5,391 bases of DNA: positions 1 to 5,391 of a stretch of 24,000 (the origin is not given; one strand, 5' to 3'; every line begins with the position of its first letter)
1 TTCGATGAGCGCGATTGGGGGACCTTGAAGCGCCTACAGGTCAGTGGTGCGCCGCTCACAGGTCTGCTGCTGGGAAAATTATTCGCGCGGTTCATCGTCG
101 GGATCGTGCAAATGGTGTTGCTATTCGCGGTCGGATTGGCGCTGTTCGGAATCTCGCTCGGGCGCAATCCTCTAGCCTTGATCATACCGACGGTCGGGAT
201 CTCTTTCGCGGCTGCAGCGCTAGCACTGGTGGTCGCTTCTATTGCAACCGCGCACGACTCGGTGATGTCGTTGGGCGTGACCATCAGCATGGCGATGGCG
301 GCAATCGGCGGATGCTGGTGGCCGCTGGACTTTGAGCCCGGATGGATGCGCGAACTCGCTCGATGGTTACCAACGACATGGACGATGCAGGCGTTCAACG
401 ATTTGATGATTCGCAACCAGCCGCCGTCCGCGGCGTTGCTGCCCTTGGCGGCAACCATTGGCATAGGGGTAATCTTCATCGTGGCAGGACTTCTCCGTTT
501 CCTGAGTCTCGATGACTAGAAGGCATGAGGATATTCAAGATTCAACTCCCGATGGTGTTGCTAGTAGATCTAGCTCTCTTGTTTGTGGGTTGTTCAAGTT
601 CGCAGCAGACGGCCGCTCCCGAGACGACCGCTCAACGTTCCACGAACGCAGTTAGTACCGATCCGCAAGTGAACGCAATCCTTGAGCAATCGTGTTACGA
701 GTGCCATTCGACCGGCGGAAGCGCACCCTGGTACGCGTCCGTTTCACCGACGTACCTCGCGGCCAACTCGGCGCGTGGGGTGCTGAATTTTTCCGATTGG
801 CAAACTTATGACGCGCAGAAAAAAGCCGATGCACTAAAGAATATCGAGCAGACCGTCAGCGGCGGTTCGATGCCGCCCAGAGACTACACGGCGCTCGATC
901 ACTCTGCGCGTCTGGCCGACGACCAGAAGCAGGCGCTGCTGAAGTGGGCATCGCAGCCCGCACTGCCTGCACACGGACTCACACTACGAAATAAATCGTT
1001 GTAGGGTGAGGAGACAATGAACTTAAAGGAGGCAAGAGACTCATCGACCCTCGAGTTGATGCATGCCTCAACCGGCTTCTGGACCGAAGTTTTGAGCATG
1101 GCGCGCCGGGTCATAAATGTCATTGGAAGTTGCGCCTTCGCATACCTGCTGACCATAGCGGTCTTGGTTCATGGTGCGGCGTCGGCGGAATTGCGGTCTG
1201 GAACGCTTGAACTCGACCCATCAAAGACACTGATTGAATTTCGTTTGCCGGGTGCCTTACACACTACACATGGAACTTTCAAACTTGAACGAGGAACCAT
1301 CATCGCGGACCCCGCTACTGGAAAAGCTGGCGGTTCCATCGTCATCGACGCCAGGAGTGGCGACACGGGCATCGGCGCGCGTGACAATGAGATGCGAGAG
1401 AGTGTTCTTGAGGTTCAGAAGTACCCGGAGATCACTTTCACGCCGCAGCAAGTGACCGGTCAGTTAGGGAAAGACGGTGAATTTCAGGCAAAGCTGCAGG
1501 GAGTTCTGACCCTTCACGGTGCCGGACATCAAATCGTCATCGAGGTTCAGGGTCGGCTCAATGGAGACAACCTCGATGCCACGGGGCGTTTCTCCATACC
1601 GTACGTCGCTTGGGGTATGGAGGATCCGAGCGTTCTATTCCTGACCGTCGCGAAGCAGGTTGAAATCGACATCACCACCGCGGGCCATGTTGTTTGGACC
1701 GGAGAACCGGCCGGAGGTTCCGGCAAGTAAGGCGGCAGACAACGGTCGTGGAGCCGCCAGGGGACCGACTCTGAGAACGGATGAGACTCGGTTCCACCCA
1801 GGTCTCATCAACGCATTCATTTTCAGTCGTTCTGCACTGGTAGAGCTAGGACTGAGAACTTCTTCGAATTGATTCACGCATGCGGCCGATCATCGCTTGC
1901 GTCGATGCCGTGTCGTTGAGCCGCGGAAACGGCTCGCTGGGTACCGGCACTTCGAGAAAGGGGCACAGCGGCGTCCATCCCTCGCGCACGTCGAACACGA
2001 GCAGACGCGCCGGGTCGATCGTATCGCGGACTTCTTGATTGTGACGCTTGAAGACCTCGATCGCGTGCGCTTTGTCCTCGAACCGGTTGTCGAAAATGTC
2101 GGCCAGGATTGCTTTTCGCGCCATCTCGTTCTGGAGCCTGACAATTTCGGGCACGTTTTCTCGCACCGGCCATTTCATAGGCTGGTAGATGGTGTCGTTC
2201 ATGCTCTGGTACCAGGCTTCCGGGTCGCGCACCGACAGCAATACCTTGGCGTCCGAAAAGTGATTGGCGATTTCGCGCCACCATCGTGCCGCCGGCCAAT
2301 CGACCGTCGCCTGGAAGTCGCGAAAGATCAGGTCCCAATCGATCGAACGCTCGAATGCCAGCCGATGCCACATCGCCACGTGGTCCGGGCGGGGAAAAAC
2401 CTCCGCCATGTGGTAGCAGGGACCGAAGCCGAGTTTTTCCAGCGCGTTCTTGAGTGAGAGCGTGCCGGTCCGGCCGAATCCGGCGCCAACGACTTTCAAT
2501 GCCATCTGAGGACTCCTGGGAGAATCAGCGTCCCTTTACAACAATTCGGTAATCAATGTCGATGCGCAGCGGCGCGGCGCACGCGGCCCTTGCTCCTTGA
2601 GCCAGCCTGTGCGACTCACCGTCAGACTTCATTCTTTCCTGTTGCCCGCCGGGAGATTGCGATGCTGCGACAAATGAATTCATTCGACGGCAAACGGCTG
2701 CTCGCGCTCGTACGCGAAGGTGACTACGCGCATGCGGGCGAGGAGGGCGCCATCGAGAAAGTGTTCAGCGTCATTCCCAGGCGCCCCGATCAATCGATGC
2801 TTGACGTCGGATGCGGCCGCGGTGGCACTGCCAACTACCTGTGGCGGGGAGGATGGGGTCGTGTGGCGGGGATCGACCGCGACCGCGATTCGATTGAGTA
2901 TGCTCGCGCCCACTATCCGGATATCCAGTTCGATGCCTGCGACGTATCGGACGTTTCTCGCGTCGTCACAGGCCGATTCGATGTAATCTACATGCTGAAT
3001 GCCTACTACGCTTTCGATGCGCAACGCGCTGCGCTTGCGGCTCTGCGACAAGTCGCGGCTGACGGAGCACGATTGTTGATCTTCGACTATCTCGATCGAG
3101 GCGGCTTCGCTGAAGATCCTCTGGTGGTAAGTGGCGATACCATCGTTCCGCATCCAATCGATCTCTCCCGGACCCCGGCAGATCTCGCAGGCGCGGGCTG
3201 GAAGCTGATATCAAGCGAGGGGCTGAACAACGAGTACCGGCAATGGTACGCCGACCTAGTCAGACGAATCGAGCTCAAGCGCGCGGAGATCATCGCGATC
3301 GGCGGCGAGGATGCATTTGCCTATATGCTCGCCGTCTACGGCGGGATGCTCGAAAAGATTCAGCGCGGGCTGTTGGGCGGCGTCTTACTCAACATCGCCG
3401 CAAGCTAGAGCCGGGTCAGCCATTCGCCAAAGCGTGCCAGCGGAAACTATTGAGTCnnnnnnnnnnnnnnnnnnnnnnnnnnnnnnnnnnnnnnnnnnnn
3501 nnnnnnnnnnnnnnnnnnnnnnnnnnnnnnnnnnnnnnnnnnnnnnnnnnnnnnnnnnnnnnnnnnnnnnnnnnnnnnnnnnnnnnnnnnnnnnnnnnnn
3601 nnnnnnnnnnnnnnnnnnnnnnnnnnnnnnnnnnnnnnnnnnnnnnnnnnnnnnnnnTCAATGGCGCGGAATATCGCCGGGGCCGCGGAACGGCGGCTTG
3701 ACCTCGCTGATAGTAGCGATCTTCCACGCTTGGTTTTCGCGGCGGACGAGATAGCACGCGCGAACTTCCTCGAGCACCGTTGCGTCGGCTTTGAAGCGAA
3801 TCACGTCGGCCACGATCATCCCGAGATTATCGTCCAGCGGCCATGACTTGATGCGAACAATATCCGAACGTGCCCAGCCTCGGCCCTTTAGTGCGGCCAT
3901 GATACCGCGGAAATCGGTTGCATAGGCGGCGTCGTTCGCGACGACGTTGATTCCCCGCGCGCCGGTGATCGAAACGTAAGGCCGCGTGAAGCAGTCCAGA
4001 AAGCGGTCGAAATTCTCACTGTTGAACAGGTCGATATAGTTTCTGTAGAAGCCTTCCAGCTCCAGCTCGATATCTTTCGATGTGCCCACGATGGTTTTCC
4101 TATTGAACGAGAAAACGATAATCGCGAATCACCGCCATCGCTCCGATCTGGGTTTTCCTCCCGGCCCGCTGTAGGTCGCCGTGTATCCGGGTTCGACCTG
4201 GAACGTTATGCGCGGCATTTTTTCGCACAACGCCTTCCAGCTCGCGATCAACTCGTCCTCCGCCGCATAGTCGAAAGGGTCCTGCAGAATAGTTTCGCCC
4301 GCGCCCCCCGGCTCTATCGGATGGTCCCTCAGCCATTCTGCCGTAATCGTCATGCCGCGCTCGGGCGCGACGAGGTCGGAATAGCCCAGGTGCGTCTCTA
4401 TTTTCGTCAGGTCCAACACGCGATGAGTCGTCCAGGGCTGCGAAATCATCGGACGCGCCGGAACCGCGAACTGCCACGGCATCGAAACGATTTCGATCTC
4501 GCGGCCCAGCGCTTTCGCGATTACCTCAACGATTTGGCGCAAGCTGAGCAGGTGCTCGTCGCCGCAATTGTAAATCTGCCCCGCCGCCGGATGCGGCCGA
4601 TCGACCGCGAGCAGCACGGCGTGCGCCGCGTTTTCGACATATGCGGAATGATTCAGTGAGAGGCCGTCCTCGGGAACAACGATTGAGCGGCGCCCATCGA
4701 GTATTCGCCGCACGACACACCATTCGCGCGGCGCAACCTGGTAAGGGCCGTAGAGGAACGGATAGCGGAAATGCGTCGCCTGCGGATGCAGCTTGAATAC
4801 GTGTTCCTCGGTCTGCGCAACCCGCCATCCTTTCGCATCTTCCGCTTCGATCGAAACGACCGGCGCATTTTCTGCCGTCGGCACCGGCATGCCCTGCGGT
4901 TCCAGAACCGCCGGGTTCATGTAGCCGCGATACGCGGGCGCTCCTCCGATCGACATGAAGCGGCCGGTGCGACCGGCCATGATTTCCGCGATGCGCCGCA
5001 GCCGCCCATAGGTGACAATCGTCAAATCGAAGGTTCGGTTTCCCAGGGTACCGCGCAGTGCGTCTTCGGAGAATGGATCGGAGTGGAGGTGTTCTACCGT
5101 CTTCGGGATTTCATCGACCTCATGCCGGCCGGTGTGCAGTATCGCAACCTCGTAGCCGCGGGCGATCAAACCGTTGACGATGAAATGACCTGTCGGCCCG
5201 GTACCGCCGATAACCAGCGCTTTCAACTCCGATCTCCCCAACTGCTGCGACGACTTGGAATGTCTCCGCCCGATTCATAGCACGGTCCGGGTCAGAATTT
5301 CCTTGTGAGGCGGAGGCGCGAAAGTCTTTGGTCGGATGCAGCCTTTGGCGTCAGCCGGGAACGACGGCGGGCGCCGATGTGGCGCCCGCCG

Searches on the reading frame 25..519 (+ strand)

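Call 6: search_protein_families(library=pfam, proteins=[window:25-519:+], max_evalue=0.001)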
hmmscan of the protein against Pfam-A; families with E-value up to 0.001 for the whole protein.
window:25-519:+ (164 aa): 2 families
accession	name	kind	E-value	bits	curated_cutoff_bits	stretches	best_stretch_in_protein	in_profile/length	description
PF12698.13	ABC2_membrane_3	-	1.4e-17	64.3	31.6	1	1-157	193-347/347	ABC-2 family transporter protein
PF01061.29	ABC2_membrane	-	1.8e-12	47.7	26.9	1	2-126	82-208/211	ABC-2 type transporter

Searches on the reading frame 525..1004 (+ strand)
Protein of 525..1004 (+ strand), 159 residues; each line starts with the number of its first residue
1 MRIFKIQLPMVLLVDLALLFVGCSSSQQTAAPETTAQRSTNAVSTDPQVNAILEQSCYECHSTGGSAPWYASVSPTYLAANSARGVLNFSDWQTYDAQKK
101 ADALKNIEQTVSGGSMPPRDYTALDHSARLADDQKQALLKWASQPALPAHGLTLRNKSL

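Call 6: search_protein_families(library=pfam, proteins=[window:525-1004:+], max_evalue=0.001)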
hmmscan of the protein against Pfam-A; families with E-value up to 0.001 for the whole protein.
window:525-1004:+ (159 aa): 1 family
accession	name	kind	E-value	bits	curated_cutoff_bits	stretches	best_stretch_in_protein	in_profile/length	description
PF14376.11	Haem_bd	-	4e-28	98.5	27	1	26-143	11-132/133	Haem-binding domain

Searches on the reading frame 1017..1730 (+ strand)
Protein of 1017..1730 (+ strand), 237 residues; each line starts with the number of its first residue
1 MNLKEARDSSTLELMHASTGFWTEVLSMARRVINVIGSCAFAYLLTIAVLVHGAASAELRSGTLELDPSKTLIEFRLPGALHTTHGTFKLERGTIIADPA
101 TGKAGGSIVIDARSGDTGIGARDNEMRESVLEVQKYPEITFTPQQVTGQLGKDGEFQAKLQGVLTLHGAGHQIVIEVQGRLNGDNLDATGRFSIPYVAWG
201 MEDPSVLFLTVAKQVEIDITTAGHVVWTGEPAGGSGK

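Call 6: search_protein_families(library=pfam, proteins=[window:1017-1730:+], max_evalue=0.001)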
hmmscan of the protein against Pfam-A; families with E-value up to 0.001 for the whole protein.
window:1017-1730:+ (237 aa): 1 family
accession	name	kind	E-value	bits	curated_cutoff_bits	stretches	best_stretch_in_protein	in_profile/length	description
PF04264.18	YceI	-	5e-22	79.3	23.7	1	65-220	2-147/150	YceI-like domain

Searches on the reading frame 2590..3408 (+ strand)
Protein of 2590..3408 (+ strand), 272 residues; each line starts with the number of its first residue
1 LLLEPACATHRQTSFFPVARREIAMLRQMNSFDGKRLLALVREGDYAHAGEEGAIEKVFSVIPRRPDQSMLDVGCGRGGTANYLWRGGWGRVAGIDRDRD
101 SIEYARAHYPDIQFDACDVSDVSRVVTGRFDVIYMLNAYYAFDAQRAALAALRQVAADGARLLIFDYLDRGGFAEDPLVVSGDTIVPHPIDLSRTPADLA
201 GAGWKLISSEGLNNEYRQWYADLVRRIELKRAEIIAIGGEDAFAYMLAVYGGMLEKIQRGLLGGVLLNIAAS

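Call 6: search_protein_families(library=pfam, proteins=[window:2590-3408:+], max_evalue=0.001)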
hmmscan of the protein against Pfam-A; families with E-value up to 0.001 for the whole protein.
window:2590-3408:+ (272 aa): 5 families
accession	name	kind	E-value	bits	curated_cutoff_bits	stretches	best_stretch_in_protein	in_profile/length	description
PF13649.12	Methyltransf_25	-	3.6e-12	47.3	27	1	71-158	2-95/97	Methyltransferase domain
PF08241.18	Methyltransf_11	-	2.8e-11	44.3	21.2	1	71-164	1-95/95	Methyltransferase domain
PF13847.12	Methyltransf_31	-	8.8e-11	42.1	27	1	67-166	4-111/145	Methyltransferase domain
PF13489.12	Methyltransf_23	-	2.6e-10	40.7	27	1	64-169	20-121/164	Methyltransferase domain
PF08242.18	Methyltransf_12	-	2.3e-08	35.1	30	1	71-162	1-98/98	Methyltransferase domain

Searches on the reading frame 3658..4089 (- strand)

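Call 6: search_protein_families(library=pfam, proteins=[window:3658-4089:-], max_evalue=0.001)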
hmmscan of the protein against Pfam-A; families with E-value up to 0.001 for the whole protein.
window:3658-4089:- (143 aa): 2 families
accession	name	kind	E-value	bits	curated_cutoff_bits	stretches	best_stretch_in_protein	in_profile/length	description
PF20795.3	DUF6841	-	1.4e-05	26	27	1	16-129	12-126/129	NTF2-like protein (DUF6841)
PF13474.12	SnoaL_3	-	0.00036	21.3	22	1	14-125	4-112/121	SnoaL-like domain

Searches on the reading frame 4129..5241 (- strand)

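Call 6: search_protein_families(library=pfam, proteins=[window:4129-5241:-], max_evalue=0.001)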
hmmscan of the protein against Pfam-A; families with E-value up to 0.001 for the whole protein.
window:4129-5241:- (370 aa): 3 families
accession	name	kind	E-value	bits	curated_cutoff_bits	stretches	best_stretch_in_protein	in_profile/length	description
PF01370.27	Epimerase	-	1.1e-07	32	20.9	0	155-227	164-240/240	NAD dependent epimerase/dehydratase family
PF05368.20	NmrA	-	0.00025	21.2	27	0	8-35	5-32/298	NmrA-like family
PF16363.11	GDP_Man_Dehyd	-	0.0009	19.2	27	0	9-57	1-47/332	GDP-mannose 4,6 dehydratase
